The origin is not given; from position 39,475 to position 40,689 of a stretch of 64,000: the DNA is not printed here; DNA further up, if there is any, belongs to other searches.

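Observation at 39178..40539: Candidate SSB with a 12-bp tandem repeat encoding QQPM x4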

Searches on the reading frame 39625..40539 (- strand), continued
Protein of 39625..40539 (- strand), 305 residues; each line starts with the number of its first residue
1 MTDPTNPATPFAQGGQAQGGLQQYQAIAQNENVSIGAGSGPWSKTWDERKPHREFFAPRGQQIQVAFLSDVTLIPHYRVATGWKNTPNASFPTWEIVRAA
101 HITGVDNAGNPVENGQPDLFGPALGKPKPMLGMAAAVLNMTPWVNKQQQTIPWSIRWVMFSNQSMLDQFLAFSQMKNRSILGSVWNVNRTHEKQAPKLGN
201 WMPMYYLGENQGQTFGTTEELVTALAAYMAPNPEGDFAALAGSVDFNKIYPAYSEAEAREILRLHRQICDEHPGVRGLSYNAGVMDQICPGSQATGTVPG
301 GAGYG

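Call 74: fold_search(model_id=the predicted structure, library=pdb)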
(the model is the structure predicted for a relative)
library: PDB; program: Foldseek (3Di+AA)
matches with E <= 10: 644; with E <= 0.001: 0
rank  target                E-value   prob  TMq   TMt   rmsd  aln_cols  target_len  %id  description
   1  7qep_MD               2.3e-02  0.08  0.09  0.13  17.6       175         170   10  Cryo-EM structure of the ribosome from Encephalitozoon cuniculi (released 2022-02-09)
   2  6wgg_3                3.3e-02  0.20  0.15  0.09  19.9       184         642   10  Atomic model of pre-insertion mutant OCCM-DNA complex(ORC-Cdc6-Cdt1-Mcm2-7 with Mcm6 WHD truncation) (released 2020-07-15)
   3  8p5d_MD1              3.9e-02  0.13  0.10  0.17  13.6       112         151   12  Spraguea lophii ribosome in the closed conformation by cryo sub tomogram averaging (released 2023-06-21)
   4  6wgf_3                4.2e-02  0.15  0.14  0.09  20.6       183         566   10  Atomic model of mutant Mcm2-7 hexamer with Mcm6 WHD truncation (released 2020-07-15)
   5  6o9t                  5.0e-02  0.16  0.11  0.12  18.0       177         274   13  KirBac3.1 mutant at a resolution of 4.1 Angstroms (released 2020-05-27)
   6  7n9l                  5.6e-02  0.10  0.10  0.11  15.5       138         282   13  KirBac3.1 C71S C262S (released 2021-12-29)
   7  7n9k                  6.0e-02  0.16  0.11  0.13  17.8       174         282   11  KirBac3.1 L124M mutant (released 2021-12-29)
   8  6o9v_A                6.4e-02  0.16  0.11  0.13  18.2       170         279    9  KirBac3.1 mutant at a resolution of 3.1 Angstroms (released 2020-05-27)
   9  3zrs                  6.7e-02  0.10  0.10  0.12  15.6       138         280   12  X-ray crystal structure of a KirBac potassium channel highlights a mechanism of channel opening at the bundle-crossing g (released 2012-01-11)
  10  8w0e_2                7.2e-02  0.12  0.14  0.08  18.4       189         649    8  Cryo-EM structure of a human MCM2-7 single hexamer on dsDNA (released 2024-10-02)
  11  6o9u                  7.2e-02  0.09  0.10  0.11  15.7       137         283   12  KirBac3.1 at a resolution of 2 Angstroms (released 2020-05-27)
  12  1xl6_A                8.1e-02  0.08  0.10  0.10  15.5       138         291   10  Intermediate gating structure 2 of the inwardly rectifying K+ channel KirBac3.1 (released 2004-12-07)
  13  2wlj_B                9.1e-02  0.16  0.12  0.14  17.9       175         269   12  Potassium channel from Magnetospirillum magnetotacticum (released 2010-06-09)
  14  8gw5_A                9.1e-02  0.11  0.09  0.21  11.8       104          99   13  Crystal structure of SaSsbA complexed with glycerol (released 2023-09-20)
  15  7adi_A                9.6e-02  0.16  0.12  0.14  17.7       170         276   10  KirBac3.1 W46R: role of a highly conserved tryptophan at the membrane-water interface of Kir channel (released 2022-01-12)
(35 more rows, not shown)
